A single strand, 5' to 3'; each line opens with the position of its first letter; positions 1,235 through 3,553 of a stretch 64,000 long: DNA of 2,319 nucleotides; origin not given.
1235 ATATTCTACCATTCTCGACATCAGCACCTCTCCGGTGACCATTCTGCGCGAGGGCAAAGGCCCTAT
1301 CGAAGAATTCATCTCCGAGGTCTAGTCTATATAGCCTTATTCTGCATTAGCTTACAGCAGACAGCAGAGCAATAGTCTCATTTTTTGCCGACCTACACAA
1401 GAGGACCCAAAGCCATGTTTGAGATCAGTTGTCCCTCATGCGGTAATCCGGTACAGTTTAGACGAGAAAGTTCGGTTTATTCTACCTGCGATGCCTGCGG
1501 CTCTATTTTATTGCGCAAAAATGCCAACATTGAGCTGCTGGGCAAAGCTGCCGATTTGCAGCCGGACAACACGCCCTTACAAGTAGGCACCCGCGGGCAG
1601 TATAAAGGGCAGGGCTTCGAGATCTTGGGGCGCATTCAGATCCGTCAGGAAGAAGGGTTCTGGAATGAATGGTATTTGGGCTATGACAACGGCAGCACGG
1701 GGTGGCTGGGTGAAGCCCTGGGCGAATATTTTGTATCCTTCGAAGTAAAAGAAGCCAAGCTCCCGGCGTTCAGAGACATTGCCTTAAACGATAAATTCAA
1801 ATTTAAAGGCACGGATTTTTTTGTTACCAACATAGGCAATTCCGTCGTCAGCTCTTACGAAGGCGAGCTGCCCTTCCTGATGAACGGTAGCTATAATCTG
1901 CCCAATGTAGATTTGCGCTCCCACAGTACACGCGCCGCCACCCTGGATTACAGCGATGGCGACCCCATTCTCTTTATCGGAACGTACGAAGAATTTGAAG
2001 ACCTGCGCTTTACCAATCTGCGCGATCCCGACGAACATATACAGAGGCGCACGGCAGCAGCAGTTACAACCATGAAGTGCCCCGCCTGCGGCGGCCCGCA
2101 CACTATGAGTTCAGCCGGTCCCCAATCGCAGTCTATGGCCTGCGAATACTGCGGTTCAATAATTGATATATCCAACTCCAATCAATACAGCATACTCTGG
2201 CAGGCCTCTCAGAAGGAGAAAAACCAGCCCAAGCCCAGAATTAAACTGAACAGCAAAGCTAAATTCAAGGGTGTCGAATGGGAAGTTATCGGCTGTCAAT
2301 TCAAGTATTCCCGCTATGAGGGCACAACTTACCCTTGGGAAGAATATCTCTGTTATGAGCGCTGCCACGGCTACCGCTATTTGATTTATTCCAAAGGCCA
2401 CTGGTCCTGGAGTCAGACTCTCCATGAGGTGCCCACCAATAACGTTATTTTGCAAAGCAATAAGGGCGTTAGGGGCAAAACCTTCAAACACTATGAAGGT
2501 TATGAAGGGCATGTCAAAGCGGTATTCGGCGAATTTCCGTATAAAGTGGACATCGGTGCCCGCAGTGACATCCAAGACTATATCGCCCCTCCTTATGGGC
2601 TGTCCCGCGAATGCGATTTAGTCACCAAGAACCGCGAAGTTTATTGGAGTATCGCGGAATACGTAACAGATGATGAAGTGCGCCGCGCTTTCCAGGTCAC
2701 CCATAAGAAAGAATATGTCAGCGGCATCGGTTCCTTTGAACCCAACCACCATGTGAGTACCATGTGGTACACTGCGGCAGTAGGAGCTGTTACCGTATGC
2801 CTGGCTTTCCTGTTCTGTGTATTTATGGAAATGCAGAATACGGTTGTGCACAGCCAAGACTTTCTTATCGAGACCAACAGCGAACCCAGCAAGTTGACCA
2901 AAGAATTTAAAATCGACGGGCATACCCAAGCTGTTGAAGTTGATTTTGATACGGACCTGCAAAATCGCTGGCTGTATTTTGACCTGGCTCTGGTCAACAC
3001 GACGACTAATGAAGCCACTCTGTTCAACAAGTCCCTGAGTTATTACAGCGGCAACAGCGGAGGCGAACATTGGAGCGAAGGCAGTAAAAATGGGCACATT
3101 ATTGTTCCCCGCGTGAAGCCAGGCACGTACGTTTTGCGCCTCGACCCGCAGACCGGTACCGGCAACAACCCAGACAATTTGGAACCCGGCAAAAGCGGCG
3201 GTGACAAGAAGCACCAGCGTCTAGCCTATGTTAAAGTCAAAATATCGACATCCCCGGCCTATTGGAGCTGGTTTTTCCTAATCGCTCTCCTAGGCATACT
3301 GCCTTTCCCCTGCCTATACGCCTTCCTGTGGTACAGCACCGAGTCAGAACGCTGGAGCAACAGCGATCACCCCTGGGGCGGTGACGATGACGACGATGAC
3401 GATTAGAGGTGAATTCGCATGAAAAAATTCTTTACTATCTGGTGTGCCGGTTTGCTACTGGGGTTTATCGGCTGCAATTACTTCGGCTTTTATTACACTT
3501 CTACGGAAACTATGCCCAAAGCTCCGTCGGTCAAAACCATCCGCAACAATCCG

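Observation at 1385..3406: Membrane proteins with C-terminal poly-aspartate tails. One carries two zinc ribbons and two DUF4178-like domains, and a tandem paralog flanks the YrdC-family gene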

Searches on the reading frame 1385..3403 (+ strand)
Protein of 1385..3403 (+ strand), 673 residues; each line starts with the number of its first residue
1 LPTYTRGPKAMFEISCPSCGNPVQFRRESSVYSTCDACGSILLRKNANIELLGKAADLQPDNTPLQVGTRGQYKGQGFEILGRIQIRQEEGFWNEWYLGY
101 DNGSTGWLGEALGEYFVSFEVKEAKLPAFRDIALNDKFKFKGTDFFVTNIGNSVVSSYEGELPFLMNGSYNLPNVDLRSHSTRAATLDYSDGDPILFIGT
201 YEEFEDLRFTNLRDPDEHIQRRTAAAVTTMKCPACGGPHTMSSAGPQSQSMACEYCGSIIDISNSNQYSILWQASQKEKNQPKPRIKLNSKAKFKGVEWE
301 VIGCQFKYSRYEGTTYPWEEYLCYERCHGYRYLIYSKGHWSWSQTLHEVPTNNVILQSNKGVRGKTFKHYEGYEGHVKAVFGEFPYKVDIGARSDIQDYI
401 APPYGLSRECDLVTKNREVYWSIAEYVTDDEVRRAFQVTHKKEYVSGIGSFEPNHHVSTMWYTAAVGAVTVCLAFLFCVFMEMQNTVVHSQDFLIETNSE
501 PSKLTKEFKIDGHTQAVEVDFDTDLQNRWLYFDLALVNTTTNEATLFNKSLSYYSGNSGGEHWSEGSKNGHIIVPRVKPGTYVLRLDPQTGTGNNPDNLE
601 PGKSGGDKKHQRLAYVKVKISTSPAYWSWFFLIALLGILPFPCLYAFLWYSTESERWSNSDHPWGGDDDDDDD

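Call 3: search_protein_families(library=pfam, proteins=[window:1385-3403:+], max_evalue=0.1)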
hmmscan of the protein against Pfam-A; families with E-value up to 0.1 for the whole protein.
window:1385-3403:+ (673 aa): 13 families
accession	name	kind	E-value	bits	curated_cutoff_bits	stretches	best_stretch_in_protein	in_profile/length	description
PF13785.11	DUF4178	-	2.1e-21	76.9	25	2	292-427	6-134/136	Domain of unknown function (DUF4178)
PF08271.17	Zn_Ribbon_TF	-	1.3e-06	28.3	29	1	230-262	1-31/43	TFIIB zinc-binding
PF14354.12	Lar_restr_allev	-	6.9e-05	23.4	28.6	0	231-258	5-33/58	Restriction alleviation protein Lar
PF13248.11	Zn_ribbon_3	-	0.00011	22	27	0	13-26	2-15/26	zinc-ribbon domain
PF12773.13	DZR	-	0.0079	16.8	27.3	0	15-46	14-37/45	Double zinc ribbon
PF10825.13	DUF2752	-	0.02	15.4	27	0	226-239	5-18/49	Protein of unknown function (DUF2752)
PF14686.12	fn3_3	-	0.02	15.1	24.4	1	552-584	17-49/75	Polysaccharide lyase family 4, domain II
PF01873.23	eIF-5_eIF-2B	-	0.034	14.5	27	0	14-40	88-116/117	Domain found in IF2B/IF5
PF01667.23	Ribosomal_S27e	-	0.047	13.8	24.5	0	12-42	6-36/55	Ribosomal protein S27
PF21344.3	Zn_ribbon_LysW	-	0.052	13.6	27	0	231-265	2-36/46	Alpha-aminoadipate carrier protein LysW-like, globular domain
PF01155.25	HypA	-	0.057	13.9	28.9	0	12-42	69-96/112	Hydrogenase/urease nickel incorporation, metallochaperone, hypA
PF14803.11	Zn_ribbon_Nudix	-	0.079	13.3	25.6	0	16-41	3-31/34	Nudix N-terminal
PF24042.1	DUF7351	-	0.085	13.1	31.2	0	15-46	3-35/177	Domain of unknown function (DUF7351)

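Call 4: search_protein_families(library=ncbifam, proteins=[window:1385-3403:+], max_evalue=0.1)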
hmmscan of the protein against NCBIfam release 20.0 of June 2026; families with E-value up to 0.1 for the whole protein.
window:1385-3403:+ (673 aa): 9 families
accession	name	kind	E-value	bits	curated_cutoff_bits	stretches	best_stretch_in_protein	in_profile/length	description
NF047912.1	ECs_2282_CxxC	subfamily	7.9e-06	25.7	37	1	13-47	2-41/60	ECs_2282 family putative zinc-binding protein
NF001629.0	PRK00415.1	equivalog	0.00053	19.4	70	1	12-43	13-44/62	30S ribosomal protein S27e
NF011453.0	PRK14873.1-3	equivalog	0.0094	14.1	812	1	226-261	393-425/653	primosome assembly protein PriA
NF001638.0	PRK00418.1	equivalog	0.019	14.8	83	0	10-35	4-29/65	DNA gyrase inhibitor YacG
NF011482.0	PRK14892.1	equivalog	0.067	13.1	109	0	218-268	10-60/101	putative transcription elongation factor Elf1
NF041197.2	CxxC_Se_CxxC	equivalog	0.078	13.1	40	0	16-40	1-26/53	dual CXXC motif small (seleno)protein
TIGR03655.1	anti_R_Lar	subfamily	0.085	13.2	39.6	0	231-267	3-45/55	Lar family restriction alleviation protein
NF003067.0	PRK03988.1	equivalog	0.095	12.6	129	0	230-258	103-131/138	translation initiation factor IF-2 subunit beta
NF011481.0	PRK14890.1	equivalog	0.097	12.7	61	0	12-39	26-57/61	putative Zn-ribbon RNA-binding protein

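Call 6: find_encoding_contigs(protein=window:1385-3403:+, flank=10000, max_places=6)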
Protein window:1385-3403:+ (673 aa): no gene with exactly this product is on record in the collection.

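Call 8: find_homologous_proteins(query=window:1415-3403:+, max_evalue=0.001)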
Query window:1415-3403:+ (663 aa): 592 proteins with E <= 0.001 among 4826 candidates; the best 120 are listed.
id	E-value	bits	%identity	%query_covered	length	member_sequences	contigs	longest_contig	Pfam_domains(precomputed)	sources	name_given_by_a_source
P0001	0.0e+0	1554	97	100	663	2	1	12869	PF13785.12,PF08271.18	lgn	-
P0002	0.0e+0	1328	82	99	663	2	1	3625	PF13785.12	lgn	-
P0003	0.0e+0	1278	79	99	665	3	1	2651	PF13785.12,PF08271.18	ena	-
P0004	2.9e-293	992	68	93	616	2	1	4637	PF13785.12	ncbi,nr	ncbi:DUF4178 domain-containing protein, partial [bacterium]|nr:DUF4178 domain-containing protein [ba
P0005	1.5e-277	940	62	96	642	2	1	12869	PF13785.12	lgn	-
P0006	9.1e-277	938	62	96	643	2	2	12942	PF13785.12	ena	-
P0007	3.9e-271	919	60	98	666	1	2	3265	PF13785.12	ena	-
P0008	6.8e-244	829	53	99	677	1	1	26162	PF13785.12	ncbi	-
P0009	1.6e-237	808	51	99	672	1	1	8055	PF13785.12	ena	-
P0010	1.5e-180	620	45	100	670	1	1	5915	PF13785.12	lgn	-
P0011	7.2e-176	604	43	99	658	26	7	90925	PF13785.12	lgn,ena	-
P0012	5.0e-173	595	42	99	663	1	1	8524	PF13785.12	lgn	-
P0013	1.7e-171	590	41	98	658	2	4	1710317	PF13785.12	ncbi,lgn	-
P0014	1.3e-169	584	41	99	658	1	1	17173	PF13785.12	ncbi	-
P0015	5.8e-168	578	42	99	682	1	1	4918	PF13785.12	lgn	-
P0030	4.9e-122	426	36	98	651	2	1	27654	PF13785.12,PF08271.18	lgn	-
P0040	4.6e-116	407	34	99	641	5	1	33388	PF13785.12,PF08271.18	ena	-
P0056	1.7e-113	398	35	88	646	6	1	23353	PF13785.12,PF08271.18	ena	-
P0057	2.0e-113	398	34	98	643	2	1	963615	PF13785.12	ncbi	-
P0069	2.5e-112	394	34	99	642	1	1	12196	PF13785.12,PF08271.18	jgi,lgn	jgi:hypothetical protein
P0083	3.3e-111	391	34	100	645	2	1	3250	PF13785.12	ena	-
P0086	5.3e-111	390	33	100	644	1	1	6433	PF13785.12,PF08271.18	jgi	jgi:predicted RNA-binding Zn-ribbon protein involved in translation (DUF1610 family)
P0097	4.5e-110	387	32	99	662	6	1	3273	PF13785.12,PF08271.18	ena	-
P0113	2.7e-109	384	33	100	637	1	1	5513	PF13785.12,PF08271.18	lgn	-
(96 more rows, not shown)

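Call 9: find_encoding_contigs(protein=P0001, flank=10000, max_places=4)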
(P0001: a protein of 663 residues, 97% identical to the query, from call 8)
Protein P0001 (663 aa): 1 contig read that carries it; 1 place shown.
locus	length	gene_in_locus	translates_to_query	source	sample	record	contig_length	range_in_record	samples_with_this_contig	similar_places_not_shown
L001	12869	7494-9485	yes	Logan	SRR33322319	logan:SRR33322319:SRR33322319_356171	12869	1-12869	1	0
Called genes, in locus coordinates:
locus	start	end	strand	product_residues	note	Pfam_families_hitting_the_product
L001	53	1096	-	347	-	PF08032:SpoU_sub_bind, PF00588:SpoU_methylase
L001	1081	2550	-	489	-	PF00133:tRNA-synt_1 (faint), PF01406:tRNA-synt_1e, PF01921:tRNA-synt_1f (faint), PF09334:tRNA-synt_1g (faint), PF09190:DALR_2, PF23493:CysS_C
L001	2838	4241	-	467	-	PF00082:Peptidase_S8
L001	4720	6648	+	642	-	PF13785:DUF4178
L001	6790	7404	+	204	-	PF01300:Sua5_yciO_yrdC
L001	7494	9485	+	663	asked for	PF08271:Zn_Ribbon_TF (faint), PF13785:DUF4178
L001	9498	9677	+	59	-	-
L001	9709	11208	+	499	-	PF01564:Spermine_synth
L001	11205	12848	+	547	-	PF13450:NAD_binding_8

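Call 18: find_related_loci(query=A1, collection=genome_contigs, flank=10000)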
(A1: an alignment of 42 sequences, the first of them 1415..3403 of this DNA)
Query A1 (663 aa) in genome_contigs; peptide patterns used: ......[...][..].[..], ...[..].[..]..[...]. (x = any residue, [..] = any of these).
599 stretches matched a pattern (row limit reached: there are more); 579 encode a relative of the query (tblastn E <= 1e-3); the best 80 are kept; 80 distinct loci.
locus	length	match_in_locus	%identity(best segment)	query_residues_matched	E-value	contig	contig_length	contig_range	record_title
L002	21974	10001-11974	43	1-659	2e-179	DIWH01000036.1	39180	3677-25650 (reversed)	MAG TPA_asm: bacterium UBP9_UBA6111 isolate UBA6111 UBA6111_contig_23375, whole genome shotgun sequence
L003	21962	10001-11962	40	1-655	4e-148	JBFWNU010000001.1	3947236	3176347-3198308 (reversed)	MAG: Vulcanimicrobiota bacterium isolate CA_2019_TPBF_12 NODE_1_length_3947236_cov_36.827453_TPBF, whole genome shotgun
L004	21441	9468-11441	37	1-653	3e-135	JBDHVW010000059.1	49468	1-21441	MAG: Vulcanimicrobiota bacterium isolate AS-MICRO-3CA.307 NODE_2492_length_49468_cov_5.371188, whole genome shotgun sequ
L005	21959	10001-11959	38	1-652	2e-129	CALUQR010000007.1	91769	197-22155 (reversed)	MAG: Candidatus Eremiobacteraeota bacterium isolate BRZ_DV__bin14 genome assembly, contig: BRZ_DV_NODE_316_length_91769_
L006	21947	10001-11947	35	1-652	5e-126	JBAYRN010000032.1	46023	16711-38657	MAG: Vulcanimicrobiota bacterium isolate SO_2016_LW2_44 scaffold01246_LW138R_2016, whole genome shotgun sequence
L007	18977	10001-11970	37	1-653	3e-122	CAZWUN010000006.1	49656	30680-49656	MAG TPA_asm: uncultured Burkholderiales bacterium isolate SRP329715_co1_362 genome assembly, contig: NODE_826_length_496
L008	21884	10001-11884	34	5-650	2e-119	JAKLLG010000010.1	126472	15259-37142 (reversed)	MAG: Rhodocyclaceae bacterium isolate MAG.136 MAG.136-scaffold_142, whole genome shotgun sequence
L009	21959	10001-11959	35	1-652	2e-118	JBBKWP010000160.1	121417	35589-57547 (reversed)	MAG: Candidatus Xenobia bacterium isolate metabat_bins.273 k119_943292, whole genome shotgun sequence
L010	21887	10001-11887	34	2-652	1e-117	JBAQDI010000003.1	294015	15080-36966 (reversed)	MAG: Azonexus sp. isolate MFD03280_ilm_asm_bin15 k127_72856, whole genome shotgun sequence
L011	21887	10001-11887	35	5-652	3e-117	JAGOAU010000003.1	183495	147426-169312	MAG: Azonexus sp. isolate Go_SlAct_bin_363 Go_SlAct_123_length_183495_cov_26.932693, whole genome shotgun sequence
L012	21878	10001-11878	35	5-653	3e-117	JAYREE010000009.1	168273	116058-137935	MAG: Azonexus sp. isolate SH_SHASGE2bin.22 NODE_82_length_168273_cov_11.748564, whole genome shotgun sequence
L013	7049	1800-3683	34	1-652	1e-117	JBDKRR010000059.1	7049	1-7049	MAG: Sulfuricella sp. isolate 5_bin.115_R1 c_000000926681, whole genome shotgun sequence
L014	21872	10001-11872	35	5-651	3e-117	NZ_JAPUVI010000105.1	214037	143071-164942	MAG: Accumulibacter sp. isolate MAG Bin45 bin45_80, whole genome shotgun sequence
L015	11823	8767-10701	33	1-663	4e-117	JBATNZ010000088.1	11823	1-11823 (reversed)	MAG: Candidatus Contendobacter sp. isolate MFD10518_ilm_asm_bin19 k127_39070, whole genome shotgun sequence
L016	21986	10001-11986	32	5-653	1e-116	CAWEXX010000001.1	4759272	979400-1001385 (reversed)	MAG: Bryobacterales bacterium isolate MFD05513.bin.2.190 genome assembly, contig: contig_3901, whole genome shotgun sequ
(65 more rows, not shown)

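Call 25: predict_structure(alignment_id=A1)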
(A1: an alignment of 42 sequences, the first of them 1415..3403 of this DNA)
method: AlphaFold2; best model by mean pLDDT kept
length: 663 residues; sequences in the alignment: 42
mean_pLDDT: 88.0   pTM: 0.77
mean pLDDT of the five models: 88.0, 87.6, 86.2, 85.0, 84.3
residues with pLDDT >= 90: 399; 70-90: 227; 50-70: 24; < 50: 13
segments of 3 or more residues with pLDDT < 50: 212-216, 657-663
pLDDT, mean of each block of 10 residues (from residue 1): 78 76 80 79 76 87 95 86 91 93 91 92 94 94 87 81 94 95 93 94 71 54 84 75 86 75 74 87 93 94 92 92 94 94 90 95 93 86 93 96 84 95 90 87 92 94 94 92 90 93 93 95 96 95 93 93 94 96 87 72 94 90 92 94 90 63 44
secondary structure, 60 per line:
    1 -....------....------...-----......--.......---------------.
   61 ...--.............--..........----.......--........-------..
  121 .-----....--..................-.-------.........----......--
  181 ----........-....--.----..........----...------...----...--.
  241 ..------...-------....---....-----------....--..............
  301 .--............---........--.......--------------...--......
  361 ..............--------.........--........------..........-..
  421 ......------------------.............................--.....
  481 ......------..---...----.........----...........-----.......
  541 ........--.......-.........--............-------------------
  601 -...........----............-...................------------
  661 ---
elements in order: E2-5 E12-15 E22-24 E30-35 E38-44 E60-63 E66-78 E81-90 E95-101 E104-111 E127-130 E133-150 E160-168 E173-178 E185-192 H194-197 H205-214 E219-221 E228-230 E240-242 E249-251 E259-262 H266-269 E281-284 E287-301 E304-315 E319-326 E329-335 E350-352 E355-374 E383-391 E394-401 E408-417 H419-426 H445-473 E476-486 E498-500 E505-513 E518-528 E534-548 E551-557 E559-567 E570-581 E602-612 H617-628 H630-648
